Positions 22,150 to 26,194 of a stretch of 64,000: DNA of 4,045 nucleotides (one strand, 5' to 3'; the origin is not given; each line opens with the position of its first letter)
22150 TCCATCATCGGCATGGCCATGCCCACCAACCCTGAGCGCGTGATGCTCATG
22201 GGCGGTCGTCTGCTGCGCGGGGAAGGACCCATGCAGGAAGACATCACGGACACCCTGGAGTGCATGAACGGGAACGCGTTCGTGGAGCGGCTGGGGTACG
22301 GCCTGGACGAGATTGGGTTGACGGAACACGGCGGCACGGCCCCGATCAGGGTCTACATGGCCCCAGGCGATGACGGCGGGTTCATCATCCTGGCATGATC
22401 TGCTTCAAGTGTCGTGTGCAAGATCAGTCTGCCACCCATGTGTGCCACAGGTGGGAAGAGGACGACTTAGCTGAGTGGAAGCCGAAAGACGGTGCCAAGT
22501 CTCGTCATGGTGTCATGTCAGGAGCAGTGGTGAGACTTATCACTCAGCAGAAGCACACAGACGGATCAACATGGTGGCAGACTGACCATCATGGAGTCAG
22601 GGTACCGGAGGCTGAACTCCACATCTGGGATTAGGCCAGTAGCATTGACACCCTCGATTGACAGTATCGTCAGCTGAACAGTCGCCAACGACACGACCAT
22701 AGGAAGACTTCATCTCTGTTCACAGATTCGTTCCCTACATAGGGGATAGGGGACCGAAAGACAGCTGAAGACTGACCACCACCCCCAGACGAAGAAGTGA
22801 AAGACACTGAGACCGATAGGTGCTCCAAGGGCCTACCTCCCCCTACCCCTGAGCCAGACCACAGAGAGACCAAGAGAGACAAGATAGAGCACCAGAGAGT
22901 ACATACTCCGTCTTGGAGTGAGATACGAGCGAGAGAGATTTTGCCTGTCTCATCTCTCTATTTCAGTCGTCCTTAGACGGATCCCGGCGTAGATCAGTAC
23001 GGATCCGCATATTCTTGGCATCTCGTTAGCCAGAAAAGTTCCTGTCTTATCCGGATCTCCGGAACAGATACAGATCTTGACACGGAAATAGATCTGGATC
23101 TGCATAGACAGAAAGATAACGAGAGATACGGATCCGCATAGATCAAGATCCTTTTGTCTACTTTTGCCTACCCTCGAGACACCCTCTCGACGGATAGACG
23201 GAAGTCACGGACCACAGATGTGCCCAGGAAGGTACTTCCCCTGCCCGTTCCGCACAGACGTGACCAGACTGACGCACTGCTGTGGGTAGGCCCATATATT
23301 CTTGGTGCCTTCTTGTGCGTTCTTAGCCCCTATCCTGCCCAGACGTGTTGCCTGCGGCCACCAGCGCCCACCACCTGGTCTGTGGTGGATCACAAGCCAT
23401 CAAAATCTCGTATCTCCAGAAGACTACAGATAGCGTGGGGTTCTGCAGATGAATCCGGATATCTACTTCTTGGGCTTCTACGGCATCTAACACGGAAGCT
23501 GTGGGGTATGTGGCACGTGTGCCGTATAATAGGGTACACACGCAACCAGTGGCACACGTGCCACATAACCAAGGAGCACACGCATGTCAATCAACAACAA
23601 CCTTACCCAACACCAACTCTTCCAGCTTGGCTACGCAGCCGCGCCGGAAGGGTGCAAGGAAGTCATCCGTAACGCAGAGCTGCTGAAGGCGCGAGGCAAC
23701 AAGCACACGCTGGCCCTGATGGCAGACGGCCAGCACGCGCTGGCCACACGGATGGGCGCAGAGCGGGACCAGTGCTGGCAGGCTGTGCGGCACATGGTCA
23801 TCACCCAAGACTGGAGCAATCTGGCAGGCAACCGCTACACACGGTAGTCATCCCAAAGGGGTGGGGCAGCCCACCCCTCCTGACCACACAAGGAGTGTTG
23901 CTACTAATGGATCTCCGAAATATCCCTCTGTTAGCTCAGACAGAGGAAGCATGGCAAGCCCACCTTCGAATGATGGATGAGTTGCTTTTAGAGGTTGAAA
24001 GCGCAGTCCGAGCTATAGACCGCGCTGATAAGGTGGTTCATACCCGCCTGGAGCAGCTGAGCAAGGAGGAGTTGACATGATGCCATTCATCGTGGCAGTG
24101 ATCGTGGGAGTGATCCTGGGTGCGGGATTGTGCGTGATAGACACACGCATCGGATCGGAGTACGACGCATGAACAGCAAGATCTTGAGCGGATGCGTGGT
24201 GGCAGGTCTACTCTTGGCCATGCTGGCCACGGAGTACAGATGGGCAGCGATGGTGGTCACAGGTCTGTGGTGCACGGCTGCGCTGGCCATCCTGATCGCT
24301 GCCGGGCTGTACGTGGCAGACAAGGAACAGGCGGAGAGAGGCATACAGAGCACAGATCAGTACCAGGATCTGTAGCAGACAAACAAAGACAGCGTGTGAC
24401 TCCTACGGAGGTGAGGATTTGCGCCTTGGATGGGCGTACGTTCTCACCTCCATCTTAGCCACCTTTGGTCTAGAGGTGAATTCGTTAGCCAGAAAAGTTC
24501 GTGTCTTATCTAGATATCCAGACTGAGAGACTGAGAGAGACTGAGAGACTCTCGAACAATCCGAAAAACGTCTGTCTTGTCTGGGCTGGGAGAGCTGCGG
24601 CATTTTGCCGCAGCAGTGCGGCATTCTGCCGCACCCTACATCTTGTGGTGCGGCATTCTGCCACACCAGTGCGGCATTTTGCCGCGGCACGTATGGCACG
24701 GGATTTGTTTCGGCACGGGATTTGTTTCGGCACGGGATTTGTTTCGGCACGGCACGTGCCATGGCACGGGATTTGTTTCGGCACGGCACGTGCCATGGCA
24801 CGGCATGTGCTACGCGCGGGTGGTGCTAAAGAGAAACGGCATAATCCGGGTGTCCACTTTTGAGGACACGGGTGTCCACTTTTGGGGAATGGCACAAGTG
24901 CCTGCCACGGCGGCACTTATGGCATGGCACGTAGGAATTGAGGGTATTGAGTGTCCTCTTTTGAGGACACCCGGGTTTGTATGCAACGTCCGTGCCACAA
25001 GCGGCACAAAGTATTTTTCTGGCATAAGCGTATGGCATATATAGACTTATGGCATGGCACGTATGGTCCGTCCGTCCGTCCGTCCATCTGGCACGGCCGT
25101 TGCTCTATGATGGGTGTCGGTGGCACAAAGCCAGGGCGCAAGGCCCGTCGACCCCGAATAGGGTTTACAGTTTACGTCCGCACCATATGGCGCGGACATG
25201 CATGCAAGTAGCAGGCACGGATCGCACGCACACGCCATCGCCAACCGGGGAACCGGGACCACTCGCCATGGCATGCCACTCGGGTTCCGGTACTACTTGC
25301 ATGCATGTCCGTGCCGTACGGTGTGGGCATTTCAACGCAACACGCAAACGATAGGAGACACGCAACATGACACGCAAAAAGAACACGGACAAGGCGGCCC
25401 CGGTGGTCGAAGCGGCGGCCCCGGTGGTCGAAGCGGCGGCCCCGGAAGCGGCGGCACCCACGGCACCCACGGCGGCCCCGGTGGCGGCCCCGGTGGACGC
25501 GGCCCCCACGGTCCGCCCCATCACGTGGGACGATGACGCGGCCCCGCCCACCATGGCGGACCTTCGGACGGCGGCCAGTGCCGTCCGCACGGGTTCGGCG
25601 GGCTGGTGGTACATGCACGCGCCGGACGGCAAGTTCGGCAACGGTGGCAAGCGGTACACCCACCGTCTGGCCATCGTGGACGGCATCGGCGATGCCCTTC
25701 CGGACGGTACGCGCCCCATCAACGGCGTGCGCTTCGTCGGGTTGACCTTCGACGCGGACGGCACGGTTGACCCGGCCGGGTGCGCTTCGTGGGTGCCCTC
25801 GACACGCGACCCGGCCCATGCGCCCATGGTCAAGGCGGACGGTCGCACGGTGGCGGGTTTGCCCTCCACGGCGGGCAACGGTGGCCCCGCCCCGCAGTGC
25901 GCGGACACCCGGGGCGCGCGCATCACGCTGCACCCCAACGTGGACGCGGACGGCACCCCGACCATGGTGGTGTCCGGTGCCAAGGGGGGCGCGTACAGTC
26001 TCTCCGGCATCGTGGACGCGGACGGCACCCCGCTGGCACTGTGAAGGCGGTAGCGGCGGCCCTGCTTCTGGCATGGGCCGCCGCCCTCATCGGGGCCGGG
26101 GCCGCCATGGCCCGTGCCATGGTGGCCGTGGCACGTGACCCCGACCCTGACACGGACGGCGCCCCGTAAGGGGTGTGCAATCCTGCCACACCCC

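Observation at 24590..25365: Iteron and palindrome array built on GGCAC half-sites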

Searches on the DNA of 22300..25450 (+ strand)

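Call 106: search_rna_families(source=window, start=22300, end=25450, threshold=evalue, max_evalue=5)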
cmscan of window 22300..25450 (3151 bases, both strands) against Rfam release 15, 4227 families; matches with E-value up to 5: 8.
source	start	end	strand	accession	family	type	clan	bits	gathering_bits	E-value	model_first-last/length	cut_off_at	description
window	24591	24710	-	RF03068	RT-3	Gene; sRNA;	-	27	40.5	0.00098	1-148/148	no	RT-3 RNA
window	24747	24810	-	RF00701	mir-126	Gene; miRNA;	-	25.7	47.2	0.064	1-74/74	no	mir-126 microRNA precursor family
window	23509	23565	+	RF03390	mir-2450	Gene; miRNA;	-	24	59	0.2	1-73/73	no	mir-2450 microRNA precursor family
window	23505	23569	-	RF03508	mir-970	Gene; miRNA;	-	22.6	53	0.49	1-74/74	no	mir-970 microRNA precursor family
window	24751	24793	-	RF00647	MIR164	Gene; miRNA;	-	19.3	64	1.7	13-55/68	no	MIR164 microRNA precursor family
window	24596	24686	-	RF04228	MIR6140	Gene; miRNA;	-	19.3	140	3.4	1-165/165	no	MIR6140 microRNA precursor family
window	23507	23566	-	RF04014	mir-8338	Gene; miRNA;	-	18.1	80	3.2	1-61/61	no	mir-8338 microRNA precursor family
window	23394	23477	-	RF00320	snoZ185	Gene; snRNA; snoRNA; CD-box;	-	17.3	50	4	1-86/86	no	Small nucleolar RNA Z185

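Call 108: search_rna_families(source=window, start=24540, end=24760, threshold=evalue, max_evalue=0.01, show_alignments=1)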
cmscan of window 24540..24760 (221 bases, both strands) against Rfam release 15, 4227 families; matches with E-value up to 0.01: 2.
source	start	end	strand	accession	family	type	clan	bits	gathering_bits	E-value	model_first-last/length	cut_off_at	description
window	24604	24719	-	RF03007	Mahella-1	Gene; sRNA;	-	30.3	70.7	0.0002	1-114/114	no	Mahella-1 RNA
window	24591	24710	-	RF03068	RT-3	Gene; sRNA;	-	27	40.5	6.9e-05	1-148/148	no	RT-3 RNA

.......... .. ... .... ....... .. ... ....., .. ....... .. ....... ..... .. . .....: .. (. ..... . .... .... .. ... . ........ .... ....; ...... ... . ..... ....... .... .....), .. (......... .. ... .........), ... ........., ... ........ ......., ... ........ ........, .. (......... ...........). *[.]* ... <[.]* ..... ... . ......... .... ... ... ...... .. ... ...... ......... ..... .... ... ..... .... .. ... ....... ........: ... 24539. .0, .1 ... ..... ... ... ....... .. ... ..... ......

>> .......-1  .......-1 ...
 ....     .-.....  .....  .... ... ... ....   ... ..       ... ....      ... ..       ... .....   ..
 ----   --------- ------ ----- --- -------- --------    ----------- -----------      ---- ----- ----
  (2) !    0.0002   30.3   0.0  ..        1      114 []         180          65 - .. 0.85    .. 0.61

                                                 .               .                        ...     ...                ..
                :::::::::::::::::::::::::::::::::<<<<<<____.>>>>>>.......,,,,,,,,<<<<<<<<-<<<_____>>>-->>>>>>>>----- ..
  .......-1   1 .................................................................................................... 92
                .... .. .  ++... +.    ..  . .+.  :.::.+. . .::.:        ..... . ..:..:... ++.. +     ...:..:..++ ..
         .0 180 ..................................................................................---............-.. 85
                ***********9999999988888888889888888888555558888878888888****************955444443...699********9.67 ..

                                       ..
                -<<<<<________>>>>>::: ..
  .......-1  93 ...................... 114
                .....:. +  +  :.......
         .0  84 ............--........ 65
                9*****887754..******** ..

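Call 117: search_dna_similar(query=window:24376-25366:+, collection=phages, mode=distant, max_evalue=0.01, max_rows=10)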
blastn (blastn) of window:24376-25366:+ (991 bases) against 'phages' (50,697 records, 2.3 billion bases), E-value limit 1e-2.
No match.

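Call 118: search_dna_similar(query=window:24376-25366:+, collection=plasmids, mode=distant, max_evalue=0.01, max_rows=10)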
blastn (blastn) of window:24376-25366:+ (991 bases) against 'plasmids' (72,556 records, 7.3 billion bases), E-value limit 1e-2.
No match.

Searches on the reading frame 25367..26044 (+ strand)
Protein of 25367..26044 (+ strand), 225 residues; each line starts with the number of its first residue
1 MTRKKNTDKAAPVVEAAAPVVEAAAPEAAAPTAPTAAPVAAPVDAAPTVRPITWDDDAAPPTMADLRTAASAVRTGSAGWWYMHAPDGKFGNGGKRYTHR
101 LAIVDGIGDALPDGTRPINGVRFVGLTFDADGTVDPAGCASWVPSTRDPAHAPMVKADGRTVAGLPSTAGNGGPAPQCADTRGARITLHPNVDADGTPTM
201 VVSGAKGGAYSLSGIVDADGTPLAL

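Call 19: search_protein_families(library=pfam, proteins=[window:25367-26044:+], max_evalue=0.01)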
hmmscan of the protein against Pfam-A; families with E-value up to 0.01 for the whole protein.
window:25367-26044:+ (225 aa): 0 families

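Call 23: find_encoding_contigs(protein=window:25367-26044:+, flank=10000, max_places=10)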
Protein window:25367-26044:+ (225 aa): no gene with exactly this product is on record in the collection.

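Call 24: find_homologous_proteins(query=window:25367-26044:+)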
Query window:25367-26044:+ (225 aa): 2 proteins with E <= 0.001 among 8000 candidates.
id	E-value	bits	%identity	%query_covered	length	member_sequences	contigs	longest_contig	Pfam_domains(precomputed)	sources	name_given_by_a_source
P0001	1.2e-133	462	97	100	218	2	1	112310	-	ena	-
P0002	7.7e-37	146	40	98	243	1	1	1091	-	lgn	-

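Call 25: find_encoding_contigs(protein=P0001, flank=10000, max_places=10)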
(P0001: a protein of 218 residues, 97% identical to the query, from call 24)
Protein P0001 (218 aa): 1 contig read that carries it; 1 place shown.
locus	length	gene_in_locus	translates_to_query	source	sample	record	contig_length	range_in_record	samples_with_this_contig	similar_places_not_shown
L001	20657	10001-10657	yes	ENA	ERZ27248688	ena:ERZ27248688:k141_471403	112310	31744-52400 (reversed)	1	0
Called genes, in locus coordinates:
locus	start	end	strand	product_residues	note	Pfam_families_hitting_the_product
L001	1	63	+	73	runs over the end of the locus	-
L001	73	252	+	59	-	-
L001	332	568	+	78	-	-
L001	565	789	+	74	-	-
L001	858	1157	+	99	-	-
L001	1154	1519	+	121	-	-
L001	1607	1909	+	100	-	-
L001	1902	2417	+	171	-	-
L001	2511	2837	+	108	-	-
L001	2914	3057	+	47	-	-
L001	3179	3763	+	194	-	-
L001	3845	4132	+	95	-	-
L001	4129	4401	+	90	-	-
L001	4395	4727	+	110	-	-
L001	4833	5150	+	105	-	-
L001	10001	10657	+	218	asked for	-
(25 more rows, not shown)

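Call 26: find_encoding_contigs(protein=P0002, flank=10000, max_places=10)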
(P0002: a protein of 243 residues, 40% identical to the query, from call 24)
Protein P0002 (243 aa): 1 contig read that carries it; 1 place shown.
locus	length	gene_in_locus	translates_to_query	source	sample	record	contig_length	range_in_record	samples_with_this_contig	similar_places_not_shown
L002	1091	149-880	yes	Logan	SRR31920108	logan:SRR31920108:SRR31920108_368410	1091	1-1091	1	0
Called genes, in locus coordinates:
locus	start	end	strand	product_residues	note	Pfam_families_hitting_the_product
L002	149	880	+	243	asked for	-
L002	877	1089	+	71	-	?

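Call 29: search_protein_families(library=phrogs, proteins=[window:25367-26044:+], max_evalue=0.01)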
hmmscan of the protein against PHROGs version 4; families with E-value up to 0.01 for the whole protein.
window:25367-26044:+ (225 aa): 0 families

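Call 101: predict_structure(alignment_id=A3)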
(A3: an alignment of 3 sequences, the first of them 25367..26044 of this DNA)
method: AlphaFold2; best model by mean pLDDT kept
length: 225 residues; sequences in the alignment: 3
mean_pLDDT: 45.6   pTM: 0.47
mean pLDDT of the five models: 45.6, 41.9, 41.3, 38.6, 37.6
residues with pLDDT >= 90: 0; 70-90: 0; 50-70: 85; < 50: 140
segments of 3 or more residues with pLDDT < 50: 1-26, 28-61, 86-88, 91-95, 130-133, 145-151, 159-161, 166-214, 223-225
pLDDT, mean of each block of 10 residues (from residue 1): 33 35 40 36 25 35 55 56 54 51 63 60 60 55 51 53 44 33 35 37 41 49 47
secondary structure, 60 per line:
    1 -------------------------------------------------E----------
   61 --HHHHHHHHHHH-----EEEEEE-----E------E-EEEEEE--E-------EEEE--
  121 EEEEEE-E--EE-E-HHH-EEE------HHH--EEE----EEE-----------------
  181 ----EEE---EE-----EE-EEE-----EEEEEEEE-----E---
elements in order: H63-73 E79-84 E99-104 E115-118 E121-126 E140-142 E154-156 E161-163 E185-187 E201-203 E209-216
